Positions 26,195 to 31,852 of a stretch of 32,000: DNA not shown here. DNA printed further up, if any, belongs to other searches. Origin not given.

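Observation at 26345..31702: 1785-aa secreted protein: DMFase-beta-like domain followed by five CPC-capped DUF4082 modules, translationally coupled to a sugar aminotransferase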

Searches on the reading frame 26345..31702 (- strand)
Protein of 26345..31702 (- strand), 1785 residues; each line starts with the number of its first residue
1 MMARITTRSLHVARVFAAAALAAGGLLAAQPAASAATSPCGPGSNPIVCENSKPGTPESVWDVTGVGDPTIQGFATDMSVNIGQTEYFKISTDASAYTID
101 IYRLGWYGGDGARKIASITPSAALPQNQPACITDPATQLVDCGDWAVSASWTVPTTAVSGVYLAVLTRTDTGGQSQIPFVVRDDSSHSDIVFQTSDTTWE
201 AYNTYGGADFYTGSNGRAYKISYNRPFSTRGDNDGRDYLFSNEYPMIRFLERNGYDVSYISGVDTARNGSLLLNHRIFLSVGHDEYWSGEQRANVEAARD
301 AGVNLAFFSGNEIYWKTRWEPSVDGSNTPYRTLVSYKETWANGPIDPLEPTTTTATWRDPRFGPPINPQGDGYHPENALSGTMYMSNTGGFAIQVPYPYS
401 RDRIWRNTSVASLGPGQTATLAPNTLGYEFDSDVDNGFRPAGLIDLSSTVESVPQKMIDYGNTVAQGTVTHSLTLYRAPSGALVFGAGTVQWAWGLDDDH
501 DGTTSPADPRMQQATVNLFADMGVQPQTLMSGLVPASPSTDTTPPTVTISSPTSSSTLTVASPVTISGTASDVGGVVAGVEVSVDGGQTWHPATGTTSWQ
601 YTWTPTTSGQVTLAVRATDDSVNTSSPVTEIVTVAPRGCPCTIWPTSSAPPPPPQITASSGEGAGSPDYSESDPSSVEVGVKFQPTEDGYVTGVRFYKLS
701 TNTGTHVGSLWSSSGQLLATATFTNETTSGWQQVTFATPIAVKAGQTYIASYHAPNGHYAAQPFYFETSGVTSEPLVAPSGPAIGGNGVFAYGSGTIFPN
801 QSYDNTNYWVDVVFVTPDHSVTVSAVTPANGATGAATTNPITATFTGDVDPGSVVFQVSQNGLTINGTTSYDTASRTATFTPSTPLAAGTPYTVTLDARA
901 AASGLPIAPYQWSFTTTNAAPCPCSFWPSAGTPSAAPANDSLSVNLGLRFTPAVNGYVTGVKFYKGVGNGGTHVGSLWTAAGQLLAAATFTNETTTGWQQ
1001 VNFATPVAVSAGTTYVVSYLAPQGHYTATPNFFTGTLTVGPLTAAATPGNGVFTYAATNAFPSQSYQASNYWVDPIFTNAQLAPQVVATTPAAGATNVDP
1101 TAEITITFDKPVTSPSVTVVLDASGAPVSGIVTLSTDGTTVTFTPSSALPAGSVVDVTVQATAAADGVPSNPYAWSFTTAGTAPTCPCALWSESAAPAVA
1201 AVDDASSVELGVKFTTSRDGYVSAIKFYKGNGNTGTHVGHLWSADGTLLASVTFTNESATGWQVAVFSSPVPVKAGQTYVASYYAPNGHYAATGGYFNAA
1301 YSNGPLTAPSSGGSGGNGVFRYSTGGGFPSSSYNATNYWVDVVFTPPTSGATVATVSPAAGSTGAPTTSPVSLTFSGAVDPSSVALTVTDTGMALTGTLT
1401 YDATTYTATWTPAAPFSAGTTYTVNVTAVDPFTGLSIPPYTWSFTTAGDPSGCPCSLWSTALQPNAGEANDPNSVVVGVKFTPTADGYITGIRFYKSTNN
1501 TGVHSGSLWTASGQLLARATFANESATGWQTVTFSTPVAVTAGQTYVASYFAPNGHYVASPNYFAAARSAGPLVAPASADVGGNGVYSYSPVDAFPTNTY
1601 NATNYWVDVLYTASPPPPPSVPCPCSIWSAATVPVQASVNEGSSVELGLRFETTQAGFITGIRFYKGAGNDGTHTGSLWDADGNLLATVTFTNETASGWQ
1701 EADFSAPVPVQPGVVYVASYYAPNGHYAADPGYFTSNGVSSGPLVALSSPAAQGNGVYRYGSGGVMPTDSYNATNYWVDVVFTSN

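Call 5: search_protein_families(library=pfam, proteins=[window:26345-31702:-], max_evalue=0.01)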
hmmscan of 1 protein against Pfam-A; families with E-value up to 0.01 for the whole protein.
window:26345-31702:- (1785 aa): 7 families
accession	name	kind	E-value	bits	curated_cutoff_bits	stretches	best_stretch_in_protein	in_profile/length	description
PF13313.11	DUF4082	-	3.7e-273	893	28.4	5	1195-1340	2-143/143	Domain of unknown function (DUF4082)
PF20254.3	DMFA2_C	-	1.2e-106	357.7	27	1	98-499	1-371/374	N,N-dimethylformamidase beta subunit-like, C-terminal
PF13205.12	Big_5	-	5.2e-43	146.5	23.6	3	1083-1179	4-105/105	Bacterial Ig-like domain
PF04234.18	CopC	-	5.4e-12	47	23.3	2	1085-1163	3-78/92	CopC domain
PF17957.7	Big_7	-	9.9e-11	42.6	24.1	1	545-615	1-70/70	Bacterial Ig domain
PF10989.13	DUF2808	-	0.00076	20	25.3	0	854-898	62-111/146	Protein of unknown function (DUF2808)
PF03404.22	Mo-co_dimer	-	0.0032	17.9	22.7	1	547-594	11-62/138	Mo-co oxidoreductase dimerisation domain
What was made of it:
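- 30083..31597 (-): Catalytic region, aa 36-540: an N-terminal beta-sandwich (equivalent to DMFase domain I) plus the alpha/beta/alpha DMFA2_C domain (Pfam aa 98-499). Two conserved Cys pairs: C40/C49 and C131/C142. Pfam E 1.2e-106 (call 5).
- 29858..30070 (-): Big_7 Ig-like domain, aa 545-615. Pfam E 9.9e-11 (call 5).
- On Pfam DMFA2_C (PF20254) family: 357.7 bits against a cut-off of 27, E 1.2e-106, covering profile positions 1-371 of 374 (call 5).
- Closest known: Extracytoplasmic polysaccharide de-N-acetylases of family CE4. Different: The big protein has no Polysacc_deac_1 (NodB) domain (call 5).
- Checked: Pfam on the whole protein (call 5).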

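Call 6: search_protein_families(library=ncbifam, proteins=[window:26345-31702:-], max_evalue=0.01)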
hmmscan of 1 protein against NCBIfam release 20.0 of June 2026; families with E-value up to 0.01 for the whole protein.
window:26345-31702:- (1785 aa): 4 families
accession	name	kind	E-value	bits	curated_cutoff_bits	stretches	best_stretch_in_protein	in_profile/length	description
TIGR04555.1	sulfite_DH_soxC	equivalog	0.00024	20.2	420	1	548-594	289-335/408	sulfite dehydrogenase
NF047446.1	barrel_OmpL47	domain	0.00036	20.9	40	1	564-634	5-68/68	OmpL47-type beta-barrel domain-containing protein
NF052245.1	SorA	equivalog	0.0004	19.2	600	1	549-622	290-370/396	SorA family sulfite dehydrogenase catalytic subunit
NF052247.1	SorT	equivalog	0.00068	18.5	570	1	538-624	270-361/387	SorT family sulfite dehydrogenase catalytic subunit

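Call 10: search_solved_structures(query=window:26345-31702:-, max_evalue=0.01)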
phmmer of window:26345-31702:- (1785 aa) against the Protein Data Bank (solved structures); distinct sequences matched with E-value up to 0.01: 8.
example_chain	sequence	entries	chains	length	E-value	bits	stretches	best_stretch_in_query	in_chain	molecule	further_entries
7bk5_AAA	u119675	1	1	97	0.00016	22.4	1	1354-1433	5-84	Putative copper resistance protein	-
6tpb_A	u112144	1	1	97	0.00024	21.9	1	1354-1433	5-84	Putative copper resistance protein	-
6nfr_A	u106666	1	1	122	0.00026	21.8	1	1352-1433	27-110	CopC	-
7bk7_AAA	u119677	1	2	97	0.00033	21.4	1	1354-1434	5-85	Putative copper resistance protein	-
6nfs_A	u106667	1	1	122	0.00033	21.4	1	1353-1433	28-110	CopC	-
7bk6_AAA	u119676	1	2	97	0.00035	21.3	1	1354-1439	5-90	Putative copper resistance protein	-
6nfq_A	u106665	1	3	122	0.00042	21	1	1352-1433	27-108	CopC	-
9kvu_A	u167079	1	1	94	0.0084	16.7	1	544-629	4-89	bacterial immunoglobulin domain B1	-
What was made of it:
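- Tried and rejected: phmmer of the whole protein against PDB sequences gave only weak CopC and Ig-like hits (call 10).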

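Call 12: find_encoding_contigs(protein=window:26345-31702:-, flank=10000, max_places=6)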
Protein window:26345-31702:- (1785 aa): 16 contigs read that carry it; 5 places shown.
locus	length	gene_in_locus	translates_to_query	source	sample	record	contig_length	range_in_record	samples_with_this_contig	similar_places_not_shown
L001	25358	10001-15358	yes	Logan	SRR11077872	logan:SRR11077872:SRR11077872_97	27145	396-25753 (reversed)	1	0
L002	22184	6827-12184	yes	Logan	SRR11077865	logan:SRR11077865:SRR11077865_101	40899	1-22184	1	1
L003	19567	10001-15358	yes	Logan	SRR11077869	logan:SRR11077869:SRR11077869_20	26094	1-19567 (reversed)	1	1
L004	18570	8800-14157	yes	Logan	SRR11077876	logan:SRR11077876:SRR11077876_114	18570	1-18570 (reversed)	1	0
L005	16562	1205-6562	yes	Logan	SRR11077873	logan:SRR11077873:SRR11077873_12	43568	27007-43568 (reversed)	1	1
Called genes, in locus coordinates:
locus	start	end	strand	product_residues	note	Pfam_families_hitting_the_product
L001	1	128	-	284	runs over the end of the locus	PF01648:ACPS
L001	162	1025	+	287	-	PF00535:Glycos_transf_2, PF13641:Glyco_tranf_2_3 (weak)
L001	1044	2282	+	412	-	PF00890:FAD_binding_2 (weak), PF01266:DAO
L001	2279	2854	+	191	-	PF25084:LbH_EIF2B (weak), PF25087:GMPPB_C (weak), PF14602:Hexapep_2, PF00132:Hexapep (weak)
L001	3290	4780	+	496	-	PF02397:Bac_transf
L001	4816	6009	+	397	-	PF00155:Aminotran_1_2 (weak), PF01041:DegT_DnrJ_EryC1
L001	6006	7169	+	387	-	PF01408:GFO_IDH_MocA, PF22725:GFO_IDH_MocA_C3 (weak)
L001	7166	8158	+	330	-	PF04321:RmlD_sub_bind, PF05368:NmrA, PF08659:KR (weak), PF01073:3Beta_HSD, PF01370:Epimerase, PF02719:Polysacc_synt_2, PF13460:NAD_binding_10, PF16363:GDP_Man_Dehyd, +1 more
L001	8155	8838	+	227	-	PF00132:Hexapep (faint)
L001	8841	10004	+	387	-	PF00155:Aminotran_1_2 (weak), PF01041:DegT_DnrJ_EryC1, PF00266:Aminotran_5 (weak)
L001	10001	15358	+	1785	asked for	PF20254:DMFA2_C, PF17957:Big_7, PF13313:DUF4082, PF13205:Big_5, PF13313:DUF4082, PF13205:Big_5, PF13313:DUF4082, PF13205:Big_5, +3 more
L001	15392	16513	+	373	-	PF00535:Glycos_transf_2, PF10111:Glyco_tranf_2_2, PF13641:Glyco_tranf_2_3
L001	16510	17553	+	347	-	PF00005:ABC_tran, PF13304:AAA_21 (weak)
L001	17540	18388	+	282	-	PF01061:ABC2_membrane, PF12698:ABC2_membrane_3 (weak)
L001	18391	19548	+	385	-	PF13439:Glyco_transf_4 (weak), PF00534:Glycos_transf_1, PF13692:Glyco_trans_1_4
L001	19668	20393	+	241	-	-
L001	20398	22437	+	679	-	PF04932:Wzy_C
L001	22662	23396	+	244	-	PF13229:Beta_helix (faint)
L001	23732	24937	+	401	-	-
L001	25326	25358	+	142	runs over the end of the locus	?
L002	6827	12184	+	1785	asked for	PF20254:DMFA2_C, PF17957:Big_7, PF13313:DUF4082, PF13205:Big_5, PF13313:DUF4082, PF13205:Big_5, PF13313:DUF4082, PF13205:Big_5, +3 more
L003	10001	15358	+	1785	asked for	PF20254:DMFA2_C, PF17957:Big_7, PF13313:DUF4082, PF13205:Big_5, PF13313:DUF4082, PF13205:Big_5, PF13313:DUF4082, PF13205:Big_5, +3 more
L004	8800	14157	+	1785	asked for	PF20254:DMFA2_C, PF17957:Big_7, PF13313:DUF4082, PF13205:Big_5, PF13313:DUF4082, PF13205:Big_5, PF13313:DUF4082, PF13205:Big_5, +3 more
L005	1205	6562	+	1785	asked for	PF20254:DMFA2_C, PF17957:Big_7, PF13313:DUF4082, PF13205:Big_5, PF13313:DUF4082, PF13205:Big_5, PF13313:DUF4082, PF13205:Big_5, +3 more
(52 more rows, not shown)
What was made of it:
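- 26345..31702 (-): Whole CDS, 1785 aa plus stop codon. The same gene call and an identical product were found on 16 Logan contigs (call 12).
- A 33-nt gap precedes GT2, then 4-nt and 14-nt overlaps link GT2, the ABC ATPase and the permease (call 12). The gene is inserted by 4-nt overlaps into the middle of a sugar-nucleotide and export operon (call 12).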
